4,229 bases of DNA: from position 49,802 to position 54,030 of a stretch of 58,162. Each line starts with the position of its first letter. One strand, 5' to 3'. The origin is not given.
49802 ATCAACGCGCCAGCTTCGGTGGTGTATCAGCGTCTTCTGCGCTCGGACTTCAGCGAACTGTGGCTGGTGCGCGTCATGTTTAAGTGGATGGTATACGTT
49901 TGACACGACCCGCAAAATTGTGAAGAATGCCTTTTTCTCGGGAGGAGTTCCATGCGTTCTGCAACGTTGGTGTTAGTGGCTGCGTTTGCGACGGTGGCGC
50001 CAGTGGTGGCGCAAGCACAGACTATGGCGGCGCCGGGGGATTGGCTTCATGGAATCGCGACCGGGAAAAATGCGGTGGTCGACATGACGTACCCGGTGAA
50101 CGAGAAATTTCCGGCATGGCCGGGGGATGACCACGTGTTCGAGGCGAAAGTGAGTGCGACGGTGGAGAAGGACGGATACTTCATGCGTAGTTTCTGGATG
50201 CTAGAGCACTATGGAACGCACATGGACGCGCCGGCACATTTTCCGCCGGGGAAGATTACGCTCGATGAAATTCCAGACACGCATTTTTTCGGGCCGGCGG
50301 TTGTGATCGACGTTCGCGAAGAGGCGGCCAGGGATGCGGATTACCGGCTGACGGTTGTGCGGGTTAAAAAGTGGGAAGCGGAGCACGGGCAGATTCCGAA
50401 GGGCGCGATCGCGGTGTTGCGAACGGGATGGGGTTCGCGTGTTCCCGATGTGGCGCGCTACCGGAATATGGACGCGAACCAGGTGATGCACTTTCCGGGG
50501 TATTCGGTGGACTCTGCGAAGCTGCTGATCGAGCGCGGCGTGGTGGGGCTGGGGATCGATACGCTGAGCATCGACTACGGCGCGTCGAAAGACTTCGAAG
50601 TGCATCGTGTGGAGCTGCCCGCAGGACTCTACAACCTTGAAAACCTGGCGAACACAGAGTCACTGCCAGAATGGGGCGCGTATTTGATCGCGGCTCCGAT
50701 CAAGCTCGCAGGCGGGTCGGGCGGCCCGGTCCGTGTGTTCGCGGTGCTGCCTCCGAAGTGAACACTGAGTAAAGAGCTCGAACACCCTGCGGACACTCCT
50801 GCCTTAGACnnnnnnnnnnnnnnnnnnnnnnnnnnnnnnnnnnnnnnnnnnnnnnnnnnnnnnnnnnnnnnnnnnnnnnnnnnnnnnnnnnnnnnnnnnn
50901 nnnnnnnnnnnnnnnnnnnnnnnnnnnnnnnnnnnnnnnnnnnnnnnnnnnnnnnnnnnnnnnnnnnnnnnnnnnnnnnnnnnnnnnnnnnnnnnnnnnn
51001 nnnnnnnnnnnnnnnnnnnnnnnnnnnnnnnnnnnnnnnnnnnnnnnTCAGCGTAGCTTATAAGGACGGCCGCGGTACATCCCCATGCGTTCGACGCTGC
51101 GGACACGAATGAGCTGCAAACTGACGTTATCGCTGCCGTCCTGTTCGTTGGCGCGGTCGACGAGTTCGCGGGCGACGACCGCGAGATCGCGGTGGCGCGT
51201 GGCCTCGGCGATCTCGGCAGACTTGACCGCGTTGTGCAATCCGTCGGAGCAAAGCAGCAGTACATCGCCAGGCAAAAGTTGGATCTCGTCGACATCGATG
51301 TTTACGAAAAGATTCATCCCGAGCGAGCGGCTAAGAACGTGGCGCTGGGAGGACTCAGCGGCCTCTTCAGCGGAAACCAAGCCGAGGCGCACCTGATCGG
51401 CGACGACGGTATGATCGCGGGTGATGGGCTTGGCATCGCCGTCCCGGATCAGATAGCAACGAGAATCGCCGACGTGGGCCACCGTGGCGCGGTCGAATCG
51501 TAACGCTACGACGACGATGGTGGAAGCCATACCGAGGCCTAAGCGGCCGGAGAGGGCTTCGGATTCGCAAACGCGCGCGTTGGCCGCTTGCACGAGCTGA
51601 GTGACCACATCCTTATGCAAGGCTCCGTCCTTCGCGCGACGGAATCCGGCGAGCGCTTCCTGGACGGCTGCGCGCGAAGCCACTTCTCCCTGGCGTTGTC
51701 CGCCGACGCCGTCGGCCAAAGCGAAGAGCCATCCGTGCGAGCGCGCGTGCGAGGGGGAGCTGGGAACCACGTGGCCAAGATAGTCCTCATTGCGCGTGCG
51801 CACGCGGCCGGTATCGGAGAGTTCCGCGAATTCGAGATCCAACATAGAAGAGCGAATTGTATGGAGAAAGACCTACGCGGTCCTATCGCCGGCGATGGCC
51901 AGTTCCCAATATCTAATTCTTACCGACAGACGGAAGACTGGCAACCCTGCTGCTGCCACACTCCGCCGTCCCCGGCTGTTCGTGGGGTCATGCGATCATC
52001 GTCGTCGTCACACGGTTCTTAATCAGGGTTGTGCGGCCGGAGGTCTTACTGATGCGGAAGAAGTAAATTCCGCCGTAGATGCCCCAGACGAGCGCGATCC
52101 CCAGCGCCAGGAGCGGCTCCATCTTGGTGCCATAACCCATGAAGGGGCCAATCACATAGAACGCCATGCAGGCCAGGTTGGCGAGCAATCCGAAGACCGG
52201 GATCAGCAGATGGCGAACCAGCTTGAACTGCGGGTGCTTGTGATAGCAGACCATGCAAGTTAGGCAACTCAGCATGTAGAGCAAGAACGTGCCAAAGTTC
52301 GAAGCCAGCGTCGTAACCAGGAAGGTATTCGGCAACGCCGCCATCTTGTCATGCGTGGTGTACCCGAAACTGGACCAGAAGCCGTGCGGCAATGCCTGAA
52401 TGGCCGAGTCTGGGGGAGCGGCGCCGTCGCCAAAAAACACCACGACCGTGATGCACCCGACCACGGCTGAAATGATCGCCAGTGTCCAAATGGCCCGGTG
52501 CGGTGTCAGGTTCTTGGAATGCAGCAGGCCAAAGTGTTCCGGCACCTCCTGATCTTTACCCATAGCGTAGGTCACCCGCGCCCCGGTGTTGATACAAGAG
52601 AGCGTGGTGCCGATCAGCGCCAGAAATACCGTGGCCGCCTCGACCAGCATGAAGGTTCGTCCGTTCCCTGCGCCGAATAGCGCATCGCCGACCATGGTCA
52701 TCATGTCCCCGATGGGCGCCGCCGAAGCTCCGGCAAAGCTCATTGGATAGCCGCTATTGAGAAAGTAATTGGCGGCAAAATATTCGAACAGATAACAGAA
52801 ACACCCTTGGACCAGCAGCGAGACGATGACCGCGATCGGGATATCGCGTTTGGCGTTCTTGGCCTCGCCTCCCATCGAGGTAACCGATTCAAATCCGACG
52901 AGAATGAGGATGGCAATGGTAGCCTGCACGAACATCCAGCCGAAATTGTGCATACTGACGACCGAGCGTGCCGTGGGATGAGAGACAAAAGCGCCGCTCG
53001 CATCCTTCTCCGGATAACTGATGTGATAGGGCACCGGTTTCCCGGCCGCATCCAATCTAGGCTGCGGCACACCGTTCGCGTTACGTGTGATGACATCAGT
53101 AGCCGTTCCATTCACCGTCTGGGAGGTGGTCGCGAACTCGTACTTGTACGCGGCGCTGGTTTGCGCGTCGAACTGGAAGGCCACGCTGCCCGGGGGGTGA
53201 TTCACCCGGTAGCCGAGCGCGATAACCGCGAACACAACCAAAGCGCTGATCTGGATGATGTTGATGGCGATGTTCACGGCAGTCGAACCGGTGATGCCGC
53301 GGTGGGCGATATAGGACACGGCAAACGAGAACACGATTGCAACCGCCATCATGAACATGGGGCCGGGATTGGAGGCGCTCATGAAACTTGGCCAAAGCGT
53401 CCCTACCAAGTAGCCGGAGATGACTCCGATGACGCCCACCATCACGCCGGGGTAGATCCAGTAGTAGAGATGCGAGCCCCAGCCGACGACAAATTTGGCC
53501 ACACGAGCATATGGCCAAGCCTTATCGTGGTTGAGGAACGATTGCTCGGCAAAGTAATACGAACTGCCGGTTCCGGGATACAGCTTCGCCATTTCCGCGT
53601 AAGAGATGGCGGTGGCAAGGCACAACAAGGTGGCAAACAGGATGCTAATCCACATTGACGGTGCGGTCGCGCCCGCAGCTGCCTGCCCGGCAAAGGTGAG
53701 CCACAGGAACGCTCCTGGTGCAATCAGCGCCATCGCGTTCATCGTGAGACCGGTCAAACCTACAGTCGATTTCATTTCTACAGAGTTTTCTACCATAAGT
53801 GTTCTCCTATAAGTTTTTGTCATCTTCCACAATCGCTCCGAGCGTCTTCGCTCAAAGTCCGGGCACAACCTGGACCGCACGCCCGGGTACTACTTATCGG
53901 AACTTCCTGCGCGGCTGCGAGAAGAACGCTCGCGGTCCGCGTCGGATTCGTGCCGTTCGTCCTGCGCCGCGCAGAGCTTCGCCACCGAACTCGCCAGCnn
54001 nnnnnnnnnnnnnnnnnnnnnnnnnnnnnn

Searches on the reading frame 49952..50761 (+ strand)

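Call 17: search_protein_families(library=pfam, proteins=[window:49952-50761:+], max_evalue=0.001)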
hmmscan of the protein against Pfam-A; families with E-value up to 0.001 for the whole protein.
window:49952-50761:+ (269 aa): 1 family
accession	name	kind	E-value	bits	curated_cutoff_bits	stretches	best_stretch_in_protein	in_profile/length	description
PF04199.19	Cyclase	-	8.2e-42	143.2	23.1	1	43-208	1-141/142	Putative cyclase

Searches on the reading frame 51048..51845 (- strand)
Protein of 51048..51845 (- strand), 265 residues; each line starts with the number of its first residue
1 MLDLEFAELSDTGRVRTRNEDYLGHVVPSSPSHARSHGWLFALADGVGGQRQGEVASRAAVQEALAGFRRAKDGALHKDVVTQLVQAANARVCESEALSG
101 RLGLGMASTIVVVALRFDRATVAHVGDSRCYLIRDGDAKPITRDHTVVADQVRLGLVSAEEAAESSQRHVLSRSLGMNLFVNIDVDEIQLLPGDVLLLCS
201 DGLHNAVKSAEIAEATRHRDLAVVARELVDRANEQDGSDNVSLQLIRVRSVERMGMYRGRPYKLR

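Call 17: search_protein_families(library=pfam, proteins=[window:51048-51845:-], max_evalue=0.001)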
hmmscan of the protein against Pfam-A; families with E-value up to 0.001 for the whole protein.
window:51048-51845:- (265 aa): 3 families
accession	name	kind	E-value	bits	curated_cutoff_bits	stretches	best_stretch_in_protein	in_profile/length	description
PF13672.11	PP2C_2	-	9.2e-16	58.4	24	1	17-211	10-182/209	Protein phosphatase 2C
PF00481.26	PP2C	-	3.1e-13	50.4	20.3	1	14-147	10-142/255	Protein phosphatase 2C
PF07228.17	SpoIIE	-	8.6e-07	29.5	25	1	84-248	43-191/192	Stage II sporulation protein E (SpoIIE)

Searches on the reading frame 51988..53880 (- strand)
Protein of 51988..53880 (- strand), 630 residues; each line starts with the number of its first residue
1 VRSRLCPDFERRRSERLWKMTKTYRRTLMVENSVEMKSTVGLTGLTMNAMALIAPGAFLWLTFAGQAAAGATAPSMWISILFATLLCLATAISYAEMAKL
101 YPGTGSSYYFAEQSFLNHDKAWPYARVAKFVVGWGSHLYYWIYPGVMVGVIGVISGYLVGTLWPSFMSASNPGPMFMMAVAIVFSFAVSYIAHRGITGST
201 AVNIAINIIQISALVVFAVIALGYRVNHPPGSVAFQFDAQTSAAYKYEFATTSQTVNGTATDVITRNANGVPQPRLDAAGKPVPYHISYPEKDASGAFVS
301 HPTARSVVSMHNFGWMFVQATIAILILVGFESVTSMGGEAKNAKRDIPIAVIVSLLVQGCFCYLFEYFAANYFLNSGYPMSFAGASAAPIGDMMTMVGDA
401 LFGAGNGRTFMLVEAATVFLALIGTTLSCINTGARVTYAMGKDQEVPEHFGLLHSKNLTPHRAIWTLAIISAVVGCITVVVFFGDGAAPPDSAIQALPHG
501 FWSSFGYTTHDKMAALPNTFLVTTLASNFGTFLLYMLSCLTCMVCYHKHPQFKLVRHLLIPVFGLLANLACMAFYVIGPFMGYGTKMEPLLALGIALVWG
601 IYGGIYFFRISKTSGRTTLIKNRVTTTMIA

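Call 17: search_protein_families(library=pfam, proteins=[window:51988-53880:-], max_evalue=0.001)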
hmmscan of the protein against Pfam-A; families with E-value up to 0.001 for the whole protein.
window:51988-53880:- (630 aa): 2 families
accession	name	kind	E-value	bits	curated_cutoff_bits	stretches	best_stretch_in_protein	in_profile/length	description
PF13520.12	AA_permease_2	-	4.5e-20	72.4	27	1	39-577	3-401/427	Amino acid permease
PF00324.27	AA_permease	-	1.9e-13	50.4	24.6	2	290-585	166-427/470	Amino acid permease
